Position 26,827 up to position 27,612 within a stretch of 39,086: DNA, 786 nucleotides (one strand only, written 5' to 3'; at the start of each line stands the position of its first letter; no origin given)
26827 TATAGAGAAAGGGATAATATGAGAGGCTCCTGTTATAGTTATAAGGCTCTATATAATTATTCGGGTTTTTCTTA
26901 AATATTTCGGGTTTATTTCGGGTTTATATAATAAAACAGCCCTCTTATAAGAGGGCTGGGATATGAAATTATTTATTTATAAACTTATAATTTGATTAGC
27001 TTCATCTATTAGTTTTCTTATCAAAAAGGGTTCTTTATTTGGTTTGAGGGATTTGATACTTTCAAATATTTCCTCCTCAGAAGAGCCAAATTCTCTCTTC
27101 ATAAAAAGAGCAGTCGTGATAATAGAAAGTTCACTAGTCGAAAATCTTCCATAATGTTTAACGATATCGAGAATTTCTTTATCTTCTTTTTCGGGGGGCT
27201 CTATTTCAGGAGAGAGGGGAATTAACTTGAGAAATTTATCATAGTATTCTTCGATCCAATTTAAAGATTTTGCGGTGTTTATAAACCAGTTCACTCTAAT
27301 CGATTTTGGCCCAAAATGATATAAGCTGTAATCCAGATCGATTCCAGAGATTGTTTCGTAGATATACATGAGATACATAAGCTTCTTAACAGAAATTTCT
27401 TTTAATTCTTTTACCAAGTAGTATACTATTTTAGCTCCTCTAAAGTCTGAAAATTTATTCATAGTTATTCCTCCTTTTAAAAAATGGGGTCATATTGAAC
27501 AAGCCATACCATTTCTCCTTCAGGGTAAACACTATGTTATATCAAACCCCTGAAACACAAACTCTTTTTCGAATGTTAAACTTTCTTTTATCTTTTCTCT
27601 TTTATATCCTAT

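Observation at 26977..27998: Terminal two-to-three gene module: unknown 127-aa protein plus Panacea/DUF4065-like protein, a candidate novel toxin-antitoxin or defence cassette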

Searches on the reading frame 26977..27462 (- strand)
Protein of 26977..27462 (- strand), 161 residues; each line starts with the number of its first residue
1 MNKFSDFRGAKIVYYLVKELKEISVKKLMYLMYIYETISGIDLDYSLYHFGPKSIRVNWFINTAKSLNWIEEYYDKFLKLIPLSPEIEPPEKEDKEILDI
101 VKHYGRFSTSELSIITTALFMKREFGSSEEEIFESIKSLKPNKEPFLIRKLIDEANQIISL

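Call 3: search_protein_families(library=pfam, proteins=[window:26977-27462:-], max_evalue=1)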
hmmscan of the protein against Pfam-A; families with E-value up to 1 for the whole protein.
window:26977-27462:- (161 aa): 0 families

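Call 5: search_protein_families(library=phrogs, proteins=[window:26977-27462:-], max_evalue=1)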
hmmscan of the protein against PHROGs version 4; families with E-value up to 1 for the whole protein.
window:26977-27462:- (161 aa): 1 family
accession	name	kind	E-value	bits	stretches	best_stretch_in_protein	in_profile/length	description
phrog_14939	-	unknown function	0.0049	17.1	1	17-112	15-124/313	-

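Call 6: search_protein_families(library=padloc, proteins=[window:26977-27462:-], max_evalue=1)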
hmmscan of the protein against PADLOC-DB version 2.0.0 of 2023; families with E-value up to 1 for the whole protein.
window:26977-27462:- (161 aa): 2 families
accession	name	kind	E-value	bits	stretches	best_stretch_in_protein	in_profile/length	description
PDLC02990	DarG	-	0.00012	19.6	1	15-156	175-322/329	-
PDLC04505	PDC-M19A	-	0.00018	19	1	16-114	15-111/294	-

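Call 7: search_protein_families(library=ncbifam, proteins=[window:26977-27462:-], max_evalue=1)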
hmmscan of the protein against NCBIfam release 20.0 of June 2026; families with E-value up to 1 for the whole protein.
window:26977-27462:- (161 aa): 1 family
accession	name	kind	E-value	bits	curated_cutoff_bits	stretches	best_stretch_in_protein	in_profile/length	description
TIGR01042.1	V-ATPase_V1_A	equivalog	0.094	11.3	779.9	1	56-125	430-502/591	V-type ATPase subunit A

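Call 8: find_homologous_proteins(query=window:26977-27462:-, max_evalue=0.01)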
Query window:26977-27462:- (161 aa): 2 proteins with E <= 0.01 among 63 candidates.
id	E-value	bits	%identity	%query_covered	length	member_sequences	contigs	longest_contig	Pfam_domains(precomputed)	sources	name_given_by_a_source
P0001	7.9e-95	333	98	100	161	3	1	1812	-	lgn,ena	-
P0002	1.1e-48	183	61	96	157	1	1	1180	-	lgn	-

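Call 12: find_encoding_contigs(protein=P0002, flank=10000)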
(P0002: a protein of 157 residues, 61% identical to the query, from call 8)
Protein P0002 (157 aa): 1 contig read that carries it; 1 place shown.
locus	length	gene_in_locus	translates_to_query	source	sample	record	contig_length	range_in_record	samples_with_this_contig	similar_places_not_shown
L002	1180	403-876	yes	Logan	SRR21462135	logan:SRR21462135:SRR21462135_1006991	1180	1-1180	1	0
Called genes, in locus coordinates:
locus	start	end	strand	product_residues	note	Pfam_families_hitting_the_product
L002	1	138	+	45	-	?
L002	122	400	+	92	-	-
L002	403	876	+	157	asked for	-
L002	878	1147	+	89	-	-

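Call 13: find_encoding_contigs(protein=P0001, flank=10000)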
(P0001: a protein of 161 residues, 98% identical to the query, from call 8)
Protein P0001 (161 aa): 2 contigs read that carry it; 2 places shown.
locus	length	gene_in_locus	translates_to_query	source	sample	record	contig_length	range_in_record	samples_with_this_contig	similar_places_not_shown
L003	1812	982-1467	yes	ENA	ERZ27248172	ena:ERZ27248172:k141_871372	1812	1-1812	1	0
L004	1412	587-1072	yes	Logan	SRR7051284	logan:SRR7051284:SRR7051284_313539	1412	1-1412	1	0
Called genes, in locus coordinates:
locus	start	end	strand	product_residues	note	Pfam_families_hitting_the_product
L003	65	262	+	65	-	-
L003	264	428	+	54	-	-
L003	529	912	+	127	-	-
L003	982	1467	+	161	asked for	-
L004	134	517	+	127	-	-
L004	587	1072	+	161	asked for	-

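Call 23: find_related_loci(query=A1, collection=viral_contigs, flank=6000)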
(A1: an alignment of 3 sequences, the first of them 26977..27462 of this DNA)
Query A1 (161 aa) in viral_contigs; peptide patterns used: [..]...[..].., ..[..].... (x = any residue, [..] = any of these).
540 stretches matched a pattern, but none encodes a relative of the query by tblastn (E <= 1e-3).

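Call 25: find_related_loci(query=A1, collection=metagenome_contigs, flank=8000)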
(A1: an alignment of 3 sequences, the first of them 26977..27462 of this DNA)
Query A1 (161 aa) in metagenome_contigs; peptide patterns used: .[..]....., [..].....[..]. (x = any residue, [..] = any of these).
599 stretches matched a pattern, but none encodes a relative of the query by tblastn (E <= 1e-3).

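Call 26: find_related_loci(query=A1, collection=genome_contigs, flank=8000)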
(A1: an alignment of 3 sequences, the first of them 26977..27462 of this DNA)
Query A1 (161 aa) in genome_contigs; peptide patterns used: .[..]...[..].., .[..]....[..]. (x = any residue, [..] = any of these).
151 stretches matched a pattern, but none encodes a relative of the query by tblastn (E <= 1e-3).

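Call 28: search_protein_families(library=pfam, proteins=[L002:122-400:+, L002:878-1147:+, P0002], max_evalue=1)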
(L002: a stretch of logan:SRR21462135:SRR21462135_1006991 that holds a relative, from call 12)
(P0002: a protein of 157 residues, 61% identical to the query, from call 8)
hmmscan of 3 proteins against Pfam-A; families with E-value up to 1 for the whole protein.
L002:122-400:+ (92 aa): 0 families

L002:878-1147:+ (89 aa): 0 families

P0002 (157 aa): 1 family
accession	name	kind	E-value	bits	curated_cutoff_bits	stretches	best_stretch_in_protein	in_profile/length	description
PF02553.20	CbiN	-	0.077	13.4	25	1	101-146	8-52/67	Cobalt transport protein component CbiN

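Call 29: search_solved_structures(query=A1, max_evalue=10, show_alignments=3)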
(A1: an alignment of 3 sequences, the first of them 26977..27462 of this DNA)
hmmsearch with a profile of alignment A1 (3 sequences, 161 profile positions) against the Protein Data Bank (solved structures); distinct sequences matched with E-value up to 10: 19.
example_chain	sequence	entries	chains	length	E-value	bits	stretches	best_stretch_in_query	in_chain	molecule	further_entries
7u8o_A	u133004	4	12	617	3.2e-05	27.2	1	56-117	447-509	V-type proton ATPase catalytic subunit A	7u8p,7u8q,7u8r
6vq6_A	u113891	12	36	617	3.2e-05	27.2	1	56-117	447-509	ATPase H+-transporting V1 subunit A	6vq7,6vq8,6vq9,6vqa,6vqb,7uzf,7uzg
9bra_0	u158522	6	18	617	3.2e-05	27.2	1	56-117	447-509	V-type proton ATPase catalytic subunit A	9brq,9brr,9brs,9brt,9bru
6wlz_A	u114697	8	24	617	3.2e-05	27.2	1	56-117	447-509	V-type proton ATPase catalytic subunit A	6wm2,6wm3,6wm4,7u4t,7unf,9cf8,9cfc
6xbw_A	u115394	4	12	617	3.2e-05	27.2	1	56-117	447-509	V-type proton ATPase catalytic subunit A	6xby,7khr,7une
9brd_A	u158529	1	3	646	3.3e-05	27.2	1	56-117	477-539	H(+)-transporting two-sector ATPase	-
9b8p_A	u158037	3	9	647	3.3e-05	27.2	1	56-117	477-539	H(+)-transporting two-sector ATPase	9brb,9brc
1qcr_J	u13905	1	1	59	0.2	14.9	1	105-141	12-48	UBIQUINOL CYTOCHROME C OXIDOREDUCTASE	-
6haw_J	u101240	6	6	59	0.25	14.6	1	105-140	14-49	Cytochrome b-c1 complex subunit 9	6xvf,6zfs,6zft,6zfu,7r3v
5j4z_AJ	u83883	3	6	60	0.26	14.5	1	105-140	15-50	COMPLEX III SUBUNIT 9 / 7.2KDA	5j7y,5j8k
5klv_J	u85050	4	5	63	0.27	14.5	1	105-141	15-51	Cytochrome b-c1 complex subunit 9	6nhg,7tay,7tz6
6q9e_i1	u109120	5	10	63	0.27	14.5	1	105-141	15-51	Ubiquinol-cytochrome c reductase, complex III subunit X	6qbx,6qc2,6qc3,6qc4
1be3_J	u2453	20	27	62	0.27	14.5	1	105-140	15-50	CYTOCHROME BC1 COMPLEX | Ubiquinol-cytochrome C reductase complex 7.2 kDa protein | Ubiquinol-cytochrome C reductase complex 6.4 kDa protein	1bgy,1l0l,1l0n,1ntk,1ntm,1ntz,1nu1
9w2x_J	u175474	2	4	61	0.27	14.5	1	105-140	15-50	Cytochrome b-c1 complex subunit 9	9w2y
4d6t_J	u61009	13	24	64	0.28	14.4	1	105-141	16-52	CYTOCHROME B-C1 COMPLEX SUBUNIT 9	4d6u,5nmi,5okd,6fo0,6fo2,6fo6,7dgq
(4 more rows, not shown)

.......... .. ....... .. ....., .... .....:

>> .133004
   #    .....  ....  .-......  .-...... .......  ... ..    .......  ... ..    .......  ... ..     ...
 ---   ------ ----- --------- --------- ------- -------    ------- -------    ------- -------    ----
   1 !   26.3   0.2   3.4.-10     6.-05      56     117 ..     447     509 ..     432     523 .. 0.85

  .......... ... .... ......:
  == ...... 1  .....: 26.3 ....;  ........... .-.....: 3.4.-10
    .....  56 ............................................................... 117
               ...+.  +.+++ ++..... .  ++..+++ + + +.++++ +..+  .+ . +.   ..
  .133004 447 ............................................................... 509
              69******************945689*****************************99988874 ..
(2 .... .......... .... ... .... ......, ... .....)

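Call 30: predict_structure(alignment_id=A1)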
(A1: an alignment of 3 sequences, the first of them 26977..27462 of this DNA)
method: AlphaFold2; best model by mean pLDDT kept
length: 161 residues; sequences in the alignment: 3
mean_pLDDT: 80.1   pTM: 0.79
mean pLDDT of the five models: 80.1, 70.9, 55.8, 52.8, 46.7
residues with pLDDT >= 90: 61; 70-90: 53; 50-70: 43; < 50: 4
segments of 3 or more residues with pLDDT < 50: none
pLDDT, mean of each block of 10 residues (from residue 1): 63 82 80 88 58 61 68 59 72 88 92 93 93 95 95 94 86
secondary structure, 60 per line:
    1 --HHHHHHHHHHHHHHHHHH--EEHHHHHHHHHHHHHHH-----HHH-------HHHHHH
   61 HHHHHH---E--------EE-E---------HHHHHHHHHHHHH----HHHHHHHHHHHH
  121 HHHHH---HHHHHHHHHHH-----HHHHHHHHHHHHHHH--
elements in order: H3-20 H25-39 H55-66 H92-104 H109-125 H129-139 H145-159

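Call 34: fold_search(model_id=the predicted structure, library=pdb)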
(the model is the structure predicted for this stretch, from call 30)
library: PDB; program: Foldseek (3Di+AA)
matches with E <= 10: 228; with E <= 0.001: 0
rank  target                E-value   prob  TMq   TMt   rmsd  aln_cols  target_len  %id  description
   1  7yk3_D                1.6e-02  1.00  0.61  0.54   5.0       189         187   12  Crystal structure of DarTG toxin-antitoxin complex from Mycobacterium tuberculosis (released 2023-05-31)
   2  5cvi_A                2.6e-01  0.35  0.22  0.18  13.1       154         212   13  Structure of the manganese regulator SloR (released 2015-08-12)
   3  5cvi_B                7.4e-01  0.18  0.22  0.18  12.9       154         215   12  Structure of the manganese regulator SloR (released 2015-08-12)
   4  5jdm                  7.4e-01  0.06  0.14  0.10  15.8       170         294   15  Structural mechanisms of extracellular ion exchange and induced binding-site occlusion in the sodium-calcium exchanger N (released 2016-05-11)
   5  5hxc                  9.6e-01  0.06  0.16  0.11  16.7       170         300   11  Structural mechanisms of extracellular ion exchange and induced binding-site occlusion in the sodium-calcium exchanger N (released 2016-05-11)
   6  6kta_A                1.0e+00  0.18  0.23  0.26  13.1       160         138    9  Crystal structure of B. halodurans MntR in apo form (released 2019-12-04)
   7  6eri_Az               1.0e+00  0.11  0.17  0.15  15.3       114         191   14  Structure of the chloroplast ribosome with chl-RRF and hibernation-promoting factor (released 2018-04-18)
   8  6uw2_B                1.1e+00  0.06  0.16  0.08  17.6       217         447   10  Clotrimazole bound complex of Acanthamoeba castellanii CYP51 (released 2020-10-21)
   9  1w5s_B                1.1e+00  0.15  0.20  0.10  10.3        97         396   16  Structure of the Aeropyrum Pernix ORC2 protein (ADP form) (released 2004-10-05)
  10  1wov_B                1.1e+00  0.06  0.18  0.14  18.4       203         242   15  Crystal structure of heme oxygenase-2 from Synechocystis sp. PCC 6803 in complex with heme (released 2005-03-22)
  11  1w5t_C                1.2e+00  0.14  0.20  0.10  11.0        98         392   15  Structure of the Aeropyrum Pernix ORC2 protein (ADPNP-ADP complexes) (released 2004-10-05)
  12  3hrs_A                1.4e+00  0.11  0.19  0.16  13.0       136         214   14  Crystal Structure of the Manganese-activated Repressor ScaR: apo form (released 2009-06-23)
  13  1w5s_A                1.4e+00  0.12  0.20  0.10  12.0       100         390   17  Structure of the Aeropyrum Pernix ORC2 protein (ADP form) (released 2004-10-05)
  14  7aih_Ap               1.5e+00  0.16  0.32  0.25  12.7       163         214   11  The Large subunit of the Kinetoplastid mitochondrial ribosome (released 2021-04-28)
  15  1w5t_A                1.6e+00  0.12  0.20  0.11  10.1        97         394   18  Structure of the Aeropyrum Pernix ORC2 protein (ADPNP-ADP complexes) (released 2004-10-05)
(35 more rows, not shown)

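Call 37: search_protein_representatives(alignment_id=A1)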
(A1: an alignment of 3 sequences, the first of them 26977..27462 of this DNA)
Query: 3 sequences, 161 profile positions. Proteins with E-value up to 0.001 (for the whole library): 86; up to 1e-10: 27; up to 1e-30: 3. The best 86 are listed.
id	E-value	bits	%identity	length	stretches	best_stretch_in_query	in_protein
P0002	2.0e-83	294.5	-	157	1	4-160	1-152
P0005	1.4e-41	158.5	-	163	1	4-152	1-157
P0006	1.6e-36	142.0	-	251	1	4-156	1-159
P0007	3.8e-21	92.1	-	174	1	7-155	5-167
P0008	2.1e-19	86.4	-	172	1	10-156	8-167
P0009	2.2e-19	86.3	-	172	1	8-158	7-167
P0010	1.2e-15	74.2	-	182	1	5-159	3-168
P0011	1.2e-15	74.2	-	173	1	11-155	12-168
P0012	6.1e-15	71.9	-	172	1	7-153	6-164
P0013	1.2e-14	70.9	-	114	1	32-125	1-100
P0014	1.8e-14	70.3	-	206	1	12-153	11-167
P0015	2.9e-14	69.7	-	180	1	21-158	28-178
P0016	3.9e-14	69.2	-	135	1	40-154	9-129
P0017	1.0e-13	67.9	-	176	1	16-149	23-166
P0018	1.9e-13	67.0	-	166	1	23-155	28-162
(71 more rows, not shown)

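Call 39: search_protein_families(library=pfam, alignment_id=A3, max_evalue=0.01)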
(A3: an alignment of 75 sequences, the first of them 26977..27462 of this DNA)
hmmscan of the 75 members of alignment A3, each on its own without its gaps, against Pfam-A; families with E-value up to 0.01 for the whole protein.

A. member 1, window:26977-27462:- (161 aa): 0 families

B. families by the number of members that match (of 75 scanned): 3 families
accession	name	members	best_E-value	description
PF13274.11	SocA_Panacea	47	3.7e-08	Antitoxin SocA-like, Panacea domain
PF05714.16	PFam54_60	1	0.0027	Borrelia Bbcrasp-1 domain containing protein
PF19165.5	DUF5847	1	0.0096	Family of unknown function (DUF5847)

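Call 40: search_solved_structures(query=A3, max_evalue=1, show_alignments=2)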
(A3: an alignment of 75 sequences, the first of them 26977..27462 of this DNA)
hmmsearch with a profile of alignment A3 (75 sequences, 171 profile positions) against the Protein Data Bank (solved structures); distinct sequences matched with E-value up to 1: 3.
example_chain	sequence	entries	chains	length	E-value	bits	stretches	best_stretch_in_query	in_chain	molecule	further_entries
7yk3_B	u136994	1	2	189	0.00011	25.1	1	28-70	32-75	DNA ADP-ribosyl glycohydrolase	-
6bv7_A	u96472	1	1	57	0.44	13.4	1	133-168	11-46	Sodium/calcium exchanger 1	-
7ooc_A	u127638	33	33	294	0.59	13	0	67-137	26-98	30S ribosomal protein S2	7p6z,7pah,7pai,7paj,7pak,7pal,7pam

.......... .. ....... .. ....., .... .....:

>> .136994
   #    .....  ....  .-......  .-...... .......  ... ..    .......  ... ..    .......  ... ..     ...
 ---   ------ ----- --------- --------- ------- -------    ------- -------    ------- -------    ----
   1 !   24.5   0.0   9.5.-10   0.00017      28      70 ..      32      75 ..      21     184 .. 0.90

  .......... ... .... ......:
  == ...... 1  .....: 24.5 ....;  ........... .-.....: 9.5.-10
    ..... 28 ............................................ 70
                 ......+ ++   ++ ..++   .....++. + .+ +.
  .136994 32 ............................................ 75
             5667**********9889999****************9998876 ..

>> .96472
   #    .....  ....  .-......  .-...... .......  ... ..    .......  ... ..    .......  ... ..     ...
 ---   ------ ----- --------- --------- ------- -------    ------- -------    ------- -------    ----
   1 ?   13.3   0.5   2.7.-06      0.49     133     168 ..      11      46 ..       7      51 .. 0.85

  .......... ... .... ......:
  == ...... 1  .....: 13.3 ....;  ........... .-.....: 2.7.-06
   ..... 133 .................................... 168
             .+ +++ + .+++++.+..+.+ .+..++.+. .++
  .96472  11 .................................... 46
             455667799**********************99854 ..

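Call 42: find_encoding_contigs(protein=P0005, flank=6000, max_places=4)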
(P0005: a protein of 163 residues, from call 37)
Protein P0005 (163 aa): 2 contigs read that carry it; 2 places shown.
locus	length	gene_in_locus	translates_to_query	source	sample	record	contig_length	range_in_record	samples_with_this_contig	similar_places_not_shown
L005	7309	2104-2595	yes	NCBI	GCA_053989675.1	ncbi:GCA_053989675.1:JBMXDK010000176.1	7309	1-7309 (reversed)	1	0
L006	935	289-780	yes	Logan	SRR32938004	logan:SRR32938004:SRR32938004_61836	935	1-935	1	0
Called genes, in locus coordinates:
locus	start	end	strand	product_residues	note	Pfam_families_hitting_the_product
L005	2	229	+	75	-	?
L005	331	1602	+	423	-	PF01555:N6_N4_Mtase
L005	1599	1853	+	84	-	-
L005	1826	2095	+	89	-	-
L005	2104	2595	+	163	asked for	-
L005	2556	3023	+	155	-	PF22769:DCD, PF00692:dUTPase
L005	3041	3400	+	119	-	-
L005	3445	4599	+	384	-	PF02195:ParB_N (weak), PF01555:N6_N4_Mtase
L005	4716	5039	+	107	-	PF00216:Bac_DNA_binding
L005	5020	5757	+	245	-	PF02195:ParB_N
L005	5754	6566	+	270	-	PF01507:PAPS_reduct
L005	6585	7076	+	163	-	PF13518:HTH_28 (weak)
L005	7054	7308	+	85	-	?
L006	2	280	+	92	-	?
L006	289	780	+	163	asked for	-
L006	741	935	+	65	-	?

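Call 46: find_encoding_contigs(protein=P0006, flank=5000, max_places=3)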
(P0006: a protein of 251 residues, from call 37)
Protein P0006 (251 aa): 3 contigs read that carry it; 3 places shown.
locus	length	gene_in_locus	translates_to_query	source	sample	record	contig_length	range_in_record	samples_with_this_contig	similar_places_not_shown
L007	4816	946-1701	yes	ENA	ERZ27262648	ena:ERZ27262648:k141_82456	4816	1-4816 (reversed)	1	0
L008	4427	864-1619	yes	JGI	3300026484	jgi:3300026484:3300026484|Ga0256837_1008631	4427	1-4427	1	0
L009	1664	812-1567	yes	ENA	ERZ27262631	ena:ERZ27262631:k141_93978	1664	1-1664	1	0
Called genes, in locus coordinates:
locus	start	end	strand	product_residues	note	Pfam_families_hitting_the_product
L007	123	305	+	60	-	-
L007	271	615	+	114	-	-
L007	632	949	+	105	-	-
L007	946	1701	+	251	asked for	-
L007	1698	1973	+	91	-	-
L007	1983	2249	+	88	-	PF01381:HTH_3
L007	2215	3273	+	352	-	PF01555:N6_N4_Mtase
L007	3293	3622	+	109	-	-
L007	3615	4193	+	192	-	PF01381:HTH_3 (weak)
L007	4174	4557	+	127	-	-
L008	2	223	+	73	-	?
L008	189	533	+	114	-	-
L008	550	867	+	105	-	-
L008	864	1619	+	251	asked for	-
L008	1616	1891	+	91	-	-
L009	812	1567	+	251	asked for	-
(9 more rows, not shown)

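Call 47: find_encoding_contigs(protein=P0007, flank=5000, max_places=3)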
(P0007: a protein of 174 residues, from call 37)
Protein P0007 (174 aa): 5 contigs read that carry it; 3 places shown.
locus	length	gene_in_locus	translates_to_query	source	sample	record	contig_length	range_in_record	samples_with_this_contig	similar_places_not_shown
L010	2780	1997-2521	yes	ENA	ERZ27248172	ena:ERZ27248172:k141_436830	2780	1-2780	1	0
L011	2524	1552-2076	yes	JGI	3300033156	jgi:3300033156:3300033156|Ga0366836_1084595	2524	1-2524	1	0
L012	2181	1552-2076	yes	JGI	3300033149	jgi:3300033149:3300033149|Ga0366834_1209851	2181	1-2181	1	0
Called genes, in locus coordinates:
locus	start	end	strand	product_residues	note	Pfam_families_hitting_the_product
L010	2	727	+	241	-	?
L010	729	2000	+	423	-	PF01966:HD, PF19276:HD_assoc_2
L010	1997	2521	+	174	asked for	-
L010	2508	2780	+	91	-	?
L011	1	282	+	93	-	?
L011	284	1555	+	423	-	PF01966:HD, PF19276:HD_assoc_2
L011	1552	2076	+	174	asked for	-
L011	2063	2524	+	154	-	?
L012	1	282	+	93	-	?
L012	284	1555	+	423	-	PF01966:HD, PF19276:HD_assoc_2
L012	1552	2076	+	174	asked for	-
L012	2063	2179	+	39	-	?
